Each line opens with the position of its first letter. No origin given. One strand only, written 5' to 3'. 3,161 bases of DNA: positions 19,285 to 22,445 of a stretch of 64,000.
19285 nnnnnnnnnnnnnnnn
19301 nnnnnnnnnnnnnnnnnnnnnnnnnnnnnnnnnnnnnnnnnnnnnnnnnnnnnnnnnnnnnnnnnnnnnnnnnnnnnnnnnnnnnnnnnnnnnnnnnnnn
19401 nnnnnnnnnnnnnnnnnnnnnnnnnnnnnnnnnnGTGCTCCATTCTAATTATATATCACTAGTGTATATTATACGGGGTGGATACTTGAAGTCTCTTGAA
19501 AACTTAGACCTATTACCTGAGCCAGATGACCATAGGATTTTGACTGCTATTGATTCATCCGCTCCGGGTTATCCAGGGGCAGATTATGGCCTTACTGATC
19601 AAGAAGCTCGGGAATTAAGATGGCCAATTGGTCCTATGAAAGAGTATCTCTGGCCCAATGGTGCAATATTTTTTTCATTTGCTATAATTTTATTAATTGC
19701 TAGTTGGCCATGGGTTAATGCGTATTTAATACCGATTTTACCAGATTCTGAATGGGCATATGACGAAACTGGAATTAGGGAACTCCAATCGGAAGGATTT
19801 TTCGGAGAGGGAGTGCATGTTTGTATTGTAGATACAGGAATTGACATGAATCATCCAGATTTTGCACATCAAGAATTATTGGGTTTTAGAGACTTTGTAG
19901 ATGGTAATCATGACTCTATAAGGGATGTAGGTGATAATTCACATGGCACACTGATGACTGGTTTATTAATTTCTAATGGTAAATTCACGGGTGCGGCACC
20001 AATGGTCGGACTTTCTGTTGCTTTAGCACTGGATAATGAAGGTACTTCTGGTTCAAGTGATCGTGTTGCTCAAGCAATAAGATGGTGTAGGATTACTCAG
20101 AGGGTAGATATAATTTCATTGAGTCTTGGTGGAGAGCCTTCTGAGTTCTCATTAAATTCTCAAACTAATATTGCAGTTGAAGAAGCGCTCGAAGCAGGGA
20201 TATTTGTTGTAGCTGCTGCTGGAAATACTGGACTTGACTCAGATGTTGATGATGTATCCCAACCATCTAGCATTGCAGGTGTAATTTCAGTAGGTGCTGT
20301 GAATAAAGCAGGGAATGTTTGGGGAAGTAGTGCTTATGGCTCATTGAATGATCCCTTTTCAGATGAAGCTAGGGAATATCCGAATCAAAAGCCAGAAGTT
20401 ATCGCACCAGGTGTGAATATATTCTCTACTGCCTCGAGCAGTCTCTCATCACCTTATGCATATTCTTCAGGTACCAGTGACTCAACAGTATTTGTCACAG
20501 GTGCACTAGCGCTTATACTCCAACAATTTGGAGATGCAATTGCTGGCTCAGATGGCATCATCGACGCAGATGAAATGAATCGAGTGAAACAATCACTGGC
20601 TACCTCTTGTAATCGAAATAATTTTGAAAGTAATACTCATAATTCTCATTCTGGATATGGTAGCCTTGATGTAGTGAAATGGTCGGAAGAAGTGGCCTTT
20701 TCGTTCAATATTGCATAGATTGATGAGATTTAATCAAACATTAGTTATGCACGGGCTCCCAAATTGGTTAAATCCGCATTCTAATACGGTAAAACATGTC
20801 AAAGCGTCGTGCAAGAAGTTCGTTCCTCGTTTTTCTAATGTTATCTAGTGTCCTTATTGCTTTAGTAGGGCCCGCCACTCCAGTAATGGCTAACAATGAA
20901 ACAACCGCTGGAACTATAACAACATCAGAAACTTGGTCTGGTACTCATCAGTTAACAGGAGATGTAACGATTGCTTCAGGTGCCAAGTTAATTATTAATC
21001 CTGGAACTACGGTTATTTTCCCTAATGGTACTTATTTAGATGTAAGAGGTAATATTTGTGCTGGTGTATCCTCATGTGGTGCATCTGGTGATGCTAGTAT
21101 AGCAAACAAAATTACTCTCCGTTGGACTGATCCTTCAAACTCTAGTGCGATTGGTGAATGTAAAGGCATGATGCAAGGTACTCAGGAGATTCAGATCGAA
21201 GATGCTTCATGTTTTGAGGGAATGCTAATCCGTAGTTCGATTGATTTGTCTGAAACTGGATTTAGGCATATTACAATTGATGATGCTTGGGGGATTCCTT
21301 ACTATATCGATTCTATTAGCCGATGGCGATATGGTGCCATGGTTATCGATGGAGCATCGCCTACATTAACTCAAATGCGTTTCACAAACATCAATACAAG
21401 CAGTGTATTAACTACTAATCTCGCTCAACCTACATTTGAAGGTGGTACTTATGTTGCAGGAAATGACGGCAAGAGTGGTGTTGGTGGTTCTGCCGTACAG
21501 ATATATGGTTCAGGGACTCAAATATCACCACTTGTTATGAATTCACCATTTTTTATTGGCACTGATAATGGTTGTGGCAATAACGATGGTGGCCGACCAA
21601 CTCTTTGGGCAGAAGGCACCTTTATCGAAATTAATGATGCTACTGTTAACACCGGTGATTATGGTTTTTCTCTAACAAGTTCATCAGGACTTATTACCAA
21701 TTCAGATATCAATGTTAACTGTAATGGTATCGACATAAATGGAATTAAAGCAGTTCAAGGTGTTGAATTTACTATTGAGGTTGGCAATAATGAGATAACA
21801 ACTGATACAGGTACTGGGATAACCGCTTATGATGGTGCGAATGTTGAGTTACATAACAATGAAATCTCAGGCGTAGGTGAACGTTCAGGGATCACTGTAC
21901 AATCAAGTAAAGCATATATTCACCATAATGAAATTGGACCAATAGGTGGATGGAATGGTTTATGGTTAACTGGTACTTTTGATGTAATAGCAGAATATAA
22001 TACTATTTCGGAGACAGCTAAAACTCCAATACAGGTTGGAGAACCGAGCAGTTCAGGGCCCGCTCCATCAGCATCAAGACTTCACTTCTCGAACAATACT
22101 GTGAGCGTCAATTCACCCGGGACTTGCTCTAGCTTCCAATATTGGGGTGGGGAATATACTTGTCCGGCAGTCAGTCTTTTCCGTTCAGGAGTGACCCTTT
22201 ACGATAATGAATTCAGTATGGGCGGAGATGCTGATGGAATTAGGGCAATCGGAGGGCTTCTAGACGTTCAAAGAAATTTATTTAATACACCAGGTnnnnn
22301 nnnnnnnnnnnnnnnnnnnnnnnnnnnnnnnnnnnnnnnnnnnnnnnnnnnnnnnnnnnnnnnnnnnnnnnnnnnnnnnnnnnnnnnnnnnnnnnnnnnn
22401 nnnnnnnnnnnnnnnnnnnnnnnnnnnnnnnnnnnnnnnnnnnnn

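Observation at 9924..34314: Candidate envelope-megaprotein production locus: AglB fusion, coupled subtilase, beta-helix adhesin, STAND-like regulator, MBL hydrolase, TSP3/propeller megaprotein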

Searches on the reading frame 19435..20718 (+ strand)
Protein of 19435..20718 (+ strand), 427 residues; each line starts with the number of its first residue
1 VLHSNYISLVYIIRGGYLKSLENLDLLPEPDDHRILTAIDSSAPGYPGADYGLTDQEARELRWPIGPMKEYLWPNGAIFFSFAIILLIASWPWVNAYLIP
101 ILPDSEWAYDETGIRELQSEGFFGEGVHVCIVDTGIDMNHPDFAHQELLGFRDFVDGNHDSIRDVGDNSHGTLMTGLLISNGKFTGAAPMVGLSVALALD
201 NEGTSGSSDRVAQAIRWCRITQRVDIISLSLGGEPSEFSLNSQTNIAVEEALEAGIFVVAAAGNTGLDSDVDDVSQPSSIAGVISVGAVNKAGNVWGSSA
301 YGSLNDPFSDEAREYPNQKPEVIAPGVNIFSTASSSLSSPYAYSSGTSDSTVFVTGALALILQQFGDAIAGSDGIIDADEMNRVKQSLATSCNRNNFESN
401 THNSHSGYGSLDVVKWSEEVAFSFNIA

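Call 4: search_protein_families(library=pfam, proteins=[window:19435-20718:+], max_evalue=0.01)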
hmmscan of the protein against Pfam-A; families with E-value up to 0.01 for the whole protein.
window:19435-20718:+ (427 aa): 1 family
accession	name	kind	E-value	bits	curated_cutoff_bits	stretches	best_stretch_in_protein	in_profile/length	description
PF00082.27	Peptidase_S8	-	3e-37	128.9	21.8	1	124-409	1-288/288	Subtilase family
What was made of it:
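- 19486..20718 (+): Membrane-anchored S8 subtilase, 410 aa from TTG 19486, with SD-like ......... at 19475-19483. It has a ~60-aa cytoplasmic N-terminus with a conserved LLPEP...AID motif, one TM segment, and an external protease domain. Pfam Peptidase_S8 129 bits (call 4).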

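Call 5: search_protein_families(library=ncbifam, proteins=[window:19435-20718:+], max_evalue=0.01)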
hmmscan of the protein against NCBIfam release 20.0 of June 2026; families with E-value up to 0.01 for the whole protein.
window:19435-20718:+ (427 aa): 9 families
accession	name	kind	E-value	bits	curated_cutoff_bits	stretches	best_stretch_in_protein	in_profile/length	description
TIGR03921.1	T7SS_mycosin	equivalog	2.2e-27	96.1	278.75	1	124-413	12-281/353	type VII secretion-associated serine protease mycosin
TIGR03895.1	protease_PatA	subfamily_domain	5.7e-13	48.5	421.05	1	170-396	1-207/606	PatA/PatG family cyanobactin maturation protease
NF049966.1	QH_SP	equivalog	4.4e-11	42.5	165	1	129-286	2-140/219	subtilisin-like serine protease QhpE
NF040809.1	germ_prot_CspBA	exception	5.4e-10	37.6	1250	1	281-416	975-1094/1099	bifunctional germination protease/germinant receptor pseudoprotease CspBA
NF033595.1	denti_PrtP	equivalog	8.2e-10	37.9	300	1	216-362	331-457/606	dentilisin complex serine proteinase subunit PrtP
NF040808.2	CspC_non_triad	exception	2e-09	36.5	675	1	281-365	428-501/556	bile acid germinant receptor pseudoprotease CspC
NF051851.1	AtpSerPepEprS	equivalog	1.8e-06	26.3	1700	1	106-178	48-126/988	autotransporter serine peptidase EprS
NF040553.1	SGO_0316_fam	subfamily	0.00051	17.8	1400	0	318-367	667-713/1486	SGO_0316/SGO_0317 family LPXTG-anchored serine peptidase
NF038009.1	TatB_1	subfamily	0.0063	16.7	100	0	389-410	41-61/70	twin-arginine translocation system-associated protein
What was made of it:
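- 19486..20718 (+): It scores 96 bits against the mycosin equivalog, whose cut-off is 279 (call 5).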

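Call 11: find_related_loci(query=window:19435-20718:+, collection=genome_contigs, flank=10000)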
Query window:19435-20718:+ (427 aa) in genome_contigs; peptide patterns used: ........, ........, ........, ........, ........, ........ (x = any residue, [..] = any of these).
66 stretches matched a pattern; 10 encode a relative of the query (tblastn E <= 1e-3); 10 distinct loci.
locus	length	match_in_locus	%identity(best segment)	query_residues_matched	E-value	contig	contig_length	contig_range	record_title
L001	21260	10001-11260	84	1-427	0e+0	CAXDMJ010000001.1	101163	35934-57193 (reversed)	MAG TPA_asm: uncultured Candidatus Poseidoniales archaeon isolate SRR5788345_binner13_Refined_12 genome assembly, contig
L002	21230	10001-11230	80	18-427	0e+0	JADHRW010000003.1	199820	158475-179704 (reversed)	MAG: Candidatus Thalassarchaeum sp. isolate BS30m-G33 BS307-30m-C29, whole genome shotgun sequence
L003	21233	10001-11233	80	15-425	0e+0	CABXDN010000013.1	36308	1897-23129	uncultured Candidatus Poseidoniales archaeon isolate AG-313-L18 genome assembly, contig: AG-313-L18_NODE_13, whole genom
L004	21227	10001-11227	77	16-422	0e+0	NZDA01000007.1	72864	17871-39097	MAG: Methanobacteriota archaeon isolate ARS1134 1177, whole genome shotgun sequence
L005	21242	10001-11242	60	15-426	1e-164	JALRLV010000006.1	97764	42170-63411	MAG: Candidatus Thalassarchaeaceae archaeon isolate WKH.41 NODE_6_length_97764_cov_11.583373, whole genome shotgun seque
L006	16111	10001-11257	48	10-426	2e-112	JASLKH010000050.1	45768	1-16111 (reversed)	MAG: Candidatus Thalassarchaeaceae archaeon isolate ETNP1_MAG_25 c_000001363005, whole genome shotgun sequence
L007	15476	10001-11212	48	22-421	9e-101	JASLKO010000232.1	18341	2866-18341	MAG: Candidatus Thalassarchaeaceae archaeon isolate ETNP1_MAG_32 c_000002583267, whole genome shotgun sequence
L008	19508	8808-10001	40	15-420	2e-71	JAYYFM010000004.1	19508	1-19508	MAG: Thermoplasmatota archaeon isolate XS_MAG85 XS_MAG85_0004, whole genome shotgun sequence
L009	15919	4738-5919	40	15-416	7e-69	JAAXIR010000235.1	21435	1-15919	MAG: Candidatus Poseidoniales archaeon isolate SW22112_bin_20 NODE_1237_length_21435_cov_7.227643, whole genome shotgun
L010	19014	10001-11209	42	15-425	2e-76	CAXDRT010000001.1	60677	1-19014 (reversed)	MAG TPA_asm: uncultured euryarchaeote isolate SRR5788080_concoct_82 genome assembly, contig: ERZ2439304.41, whole genome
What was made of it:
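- Tried and rejected: The genome_contigs scan was spent on the synteny search (call 11), so I could not scan whole Poseidoniales genomes for a second AglB or for canonical agl clusters.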

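Call 47: find_homologous_proteins(query=L010:506-9952:+, max_evalue=1e-20)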
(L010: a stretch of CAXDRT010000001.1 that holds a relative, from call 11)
Query L010:506-9952:+ (3149 aa): 480 proteins with E <= 1e-20 among 8000 candidates; the best 120 are listed.
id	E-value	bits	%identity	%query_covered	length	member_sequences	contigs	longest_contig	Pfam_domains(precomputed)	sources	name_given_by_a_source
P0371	0.0e+0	6718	95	100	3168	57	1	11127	PF02516.21,PF13620.13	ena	-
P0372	0.0e+0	6260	87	100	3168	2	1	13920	PF02516.21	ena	-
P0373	0.0e+0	6231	87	100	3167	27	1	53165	PF02516.21,PF13620.13,PF13231.13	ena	-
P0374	0.0e+0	6226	87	100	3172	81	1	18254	PF02516.21,PF13620.13,PF13231.13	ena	-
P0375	0.0e+0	6224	87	100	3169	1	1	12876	PF02516.21,PF13620.13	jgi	jgi:asparagine N-glycosylation enzyme membrane subunit Stt3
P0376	0.0e+0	6224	87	100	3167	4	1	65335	PF02516.21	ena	-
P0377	0.0e+0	6223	87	100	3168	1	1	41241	PF02516.21,PF13620.13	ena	-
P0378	0.0e+0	6222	87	100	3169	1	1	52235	PF02516.21,PF13620.13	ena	-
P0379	0.0e+0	6222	87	100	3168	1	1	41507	PF02516.21,PF13620.13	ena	-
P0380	0.0e+0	6220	87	100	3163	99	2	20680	PF02516.21,PF13620.13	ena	-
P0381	0.0e+0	6217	87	100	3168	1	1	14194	PF02516.21,PF13620.13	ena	-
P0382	0.0e+0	6217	86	100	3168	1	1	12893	PF02516.21,PF13620.13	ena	-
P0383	0.0e+0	6212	87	100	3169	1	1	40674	PF02516.21,PF13620.13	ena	-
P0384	0.0e+0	6212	87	100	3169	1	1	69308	PF02516.21,PF13620.13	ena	-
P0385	0.0e+0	6207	87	100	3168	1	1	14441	PF02516.21,PF13620.13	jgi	jgi:asparagine N-glycosylation enzyme membrane subunit Stt3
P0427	0.0e+0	5414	74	100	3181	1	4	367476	PF02516.21,PF13620.13,PF13231.13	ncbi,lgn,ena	-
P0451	0.0e+0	3286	49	100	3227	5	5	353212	PF13715.13,PF02516.21,PF13620.13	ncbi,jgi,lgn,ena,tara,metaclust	tara:strand:- start:10217 stop:19900 length:9684 start_codon:yes stop_codon:yes gene_type:complete|m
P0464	0.0e+0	3249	49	100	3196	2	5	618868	PF02516.21,PF13620.13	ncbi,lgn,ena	-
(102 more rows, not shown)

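Call 48: find_encoding_contigs(protein=P0427, flank=10000, max_places=1)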
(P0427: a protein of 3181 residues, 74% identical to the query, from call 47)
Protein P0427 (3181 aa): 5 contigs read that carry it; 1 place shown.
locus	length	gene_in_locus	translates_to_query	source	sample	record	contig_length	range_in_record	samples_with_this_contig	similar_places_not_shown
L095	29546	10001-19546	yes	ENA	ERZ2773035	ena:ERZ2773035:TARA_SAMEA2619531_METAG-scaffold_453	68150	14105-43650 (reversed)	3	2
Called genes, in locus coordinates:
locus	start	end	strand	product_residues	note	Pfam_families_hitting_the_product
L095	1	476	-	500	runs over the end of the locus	PF01970:TctA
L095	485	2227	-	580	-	PF18884:TSP3_bac (faint)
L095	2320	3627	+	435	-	PF01966:HD, PF19276:HD_assoc_2 (weak)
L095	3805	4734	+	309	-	-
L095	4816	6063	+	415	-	-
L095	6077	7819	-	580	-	-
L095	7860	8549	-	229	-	PF01864:CarS-like, PF01148:CTP_transf_1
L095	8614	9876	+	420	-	PF02844:GARS_N, PF01071:GARS_A, PF02655:ATP-grasp_3 (weak), PF02222:ATP-grasp, PF02843:GARS_C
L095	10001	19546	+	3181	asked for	PF02516:STT3, PF13231:PMT_2 (weak), PF13620:CarboxypepD_reg (weak)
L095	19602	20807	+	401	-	PF00082:Peptidase_S8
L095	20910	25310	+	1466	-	PF17957:Big_7 (faint), PF13229:Beta_helix (weak)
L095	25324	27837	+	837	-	PF13191:AAA_16, PF13401:AAA_22 (faint), PF07719:TPR_2 (faint), PF07721:TPR_4 (faint), PF13176:TPR_7 (faint), PF13181:TPR_8 (faint), PF13424:TPR_12, PF17874:TPR_MalT, +3 more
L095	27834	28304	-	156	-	-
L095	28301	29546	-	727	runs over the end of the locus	-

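Call 49: find_encoding_contigs(protein=P0464, flank=10000, max_places=1)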
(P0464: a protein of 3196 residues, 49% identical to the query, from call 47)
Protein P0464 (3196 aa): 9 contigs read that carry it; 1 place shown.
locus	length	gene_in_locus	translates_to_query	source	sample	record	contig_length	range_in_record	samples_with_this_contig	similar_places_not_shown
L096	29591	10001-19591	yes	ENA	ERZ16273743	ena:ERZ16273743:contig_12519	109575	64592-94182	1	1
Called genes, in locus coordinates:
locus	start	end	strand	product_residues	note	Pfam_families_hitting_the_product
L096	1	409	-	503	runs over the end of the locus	PF01970:TctA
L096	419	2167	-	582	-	-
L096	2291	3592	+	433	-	PF01966:HD, PF19276:HD_assoc_2 (weak)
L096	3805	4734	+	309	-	-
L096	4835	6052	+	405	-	-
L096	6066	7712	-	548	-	PF07705:CARDB (weak)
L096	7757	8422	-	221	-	PF01864:CarS-like, PF01148:CTP_transf_1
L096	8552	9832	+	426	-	PF02844:GARS_N, PF01071:GARS_A, PF02655:ATP-grasp_3 (weak), PF08442:ATP-grasp_2 (weak), PF02222:ATP-grasp, PF02843:GARS_C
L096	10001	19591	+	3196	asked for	PF02516:STT3, PF13620:CarboxypepD_reg (faint)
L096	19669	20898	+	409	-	PF00082:Peptidase_S8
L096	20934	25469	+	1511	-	PF13229:Beta_helix (weak), PF17957:Big_7 (faint)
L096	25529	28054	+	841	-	PF13191:AAA_16, PF13401:AAA_22 (weak), PF07719:TPR_2 (faint), PF13374:TPR_10 (faint), PF17874:TPR_MalT (weak), PF13424:TPR_12, PF17874:TPR_MalT (weak), PF13424:TPR_12 (weak), +5 more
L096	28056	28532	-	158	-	-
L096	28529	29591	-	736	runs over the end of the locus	PF23960:DUF7289 (faint)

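Call 50: find_encoding_contigs(protein=P0451, flank=10000, max_places=1)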
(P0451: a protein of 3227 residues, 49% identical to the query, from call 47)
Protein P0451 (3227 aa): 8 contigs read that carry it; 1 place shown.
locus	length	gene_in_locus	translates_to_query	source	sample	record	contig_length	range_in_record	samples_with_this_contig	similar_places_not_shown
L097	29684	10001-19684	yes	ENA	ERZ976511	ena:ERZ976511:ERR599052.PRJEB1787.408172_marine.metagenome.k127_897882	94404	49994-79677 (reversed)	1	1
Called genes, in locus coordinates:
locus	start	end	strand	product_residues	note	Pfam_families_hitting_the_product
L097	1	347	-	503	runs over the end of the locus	PF01970:TctA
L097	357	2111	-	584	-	-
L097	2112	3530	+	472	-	PF01966:HD, PF19276:HD_assoc_2 (weak)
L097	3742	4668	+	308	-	-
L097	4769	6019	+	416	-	-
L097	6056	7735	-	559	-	PF07705:CARDB (faint)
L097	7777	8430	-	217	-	PF01864:CarS-like, PF01148:CTP_transf_1 (weak)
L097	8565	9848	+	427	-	PF02844:GARS_N, PF01071:GARS_A, PF02655:ATP-grasp_3 (weak), PF08442:ATP-grasp_2 (faint), PF02222:ATP-grasp, PF02843:GARS_C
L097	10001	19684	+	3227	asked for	PF02516:STT3, PF13620:CarboxypepD_reg (faint), PF13715:CarbopepD_reg_2 (faint)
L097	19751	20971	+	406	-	PF00082:Peptidase_S8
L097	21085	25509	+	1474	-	PF13229:Beta_helix (weak), PF17957:Big_7 (faint)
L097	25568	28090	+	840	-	PF13191:AAA_16, PF13401:AAA_22 (faint), PF07719:TPR_2 (faint), PF13428:TPR_14 (faint), PF00515:TPR_1 (faint), PF13181:TPR_8 (faint), PF13424:TPR_12, PF17874:TPR_MalT (weak), +2 more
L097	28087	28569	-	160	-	-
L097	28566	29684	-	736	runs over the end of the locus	PF23960:DUF7289 (faint)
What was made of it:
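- MBL and the TSP3 protein are not linked in MGIIa (calls 48-50). The MBL gene is absent beside STAND in MGIIa (calls 48-50).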

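Call 60: search_protein_families(library=padloc, proteins=[window:19486-20718:+], max_evalue=0.01)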
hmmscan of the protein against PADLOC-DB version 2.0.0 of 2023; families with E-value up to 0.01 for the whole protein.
window:19486-20718:+ (410 aa): 1 family
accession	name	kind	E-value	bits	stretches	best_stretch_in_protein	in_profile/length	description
PDLC03014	subtilase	-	7.1e-20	69.9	1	102-377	166-377/391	-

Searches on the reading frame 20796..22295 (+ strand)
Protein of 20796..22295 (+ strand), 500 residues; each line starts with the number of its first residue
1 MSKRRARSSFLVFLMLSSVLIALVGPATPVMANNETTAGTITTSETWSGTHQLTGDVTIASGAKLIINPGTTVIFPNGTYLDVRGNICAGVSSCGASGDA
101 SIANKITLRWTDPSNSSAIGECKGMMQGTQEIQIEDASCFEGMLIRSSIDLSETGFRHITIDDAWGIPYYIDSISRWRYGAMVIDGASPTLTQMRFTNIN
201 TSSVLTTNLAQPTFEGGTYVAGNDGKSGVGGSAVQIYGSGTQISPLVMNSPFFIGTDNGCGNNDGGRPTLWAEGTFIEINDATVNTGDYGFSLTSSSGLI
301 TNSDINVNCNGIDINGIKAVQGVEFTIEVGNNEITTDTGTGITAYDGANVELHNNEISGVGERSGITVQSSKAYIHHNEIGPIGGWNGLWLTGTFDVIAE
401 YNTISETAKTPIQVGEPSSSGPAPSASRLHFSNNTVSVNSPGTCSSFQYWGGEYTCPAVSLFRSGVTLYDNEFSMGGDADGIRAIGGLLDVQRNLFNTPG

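Call 30: search_protein_families(library=pfam, proteins=[window:20796-22295:+], max_evalue=0.1)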
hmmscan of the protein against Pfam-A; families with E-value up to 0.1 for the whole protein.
window:20796-22295:+ (500 aa): 2 families
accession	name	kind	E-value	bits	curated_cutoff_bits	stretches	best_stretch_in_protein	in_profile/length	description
PF13229.12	Beta_helix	-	1.5e-12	47.8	25.9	1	290-444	2-139/158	Right handed beta helix region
PF05048.19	NosD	-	0.01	15.8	23.6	1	271-380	43-146/212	Periplasmic copper-binding protein (NosD)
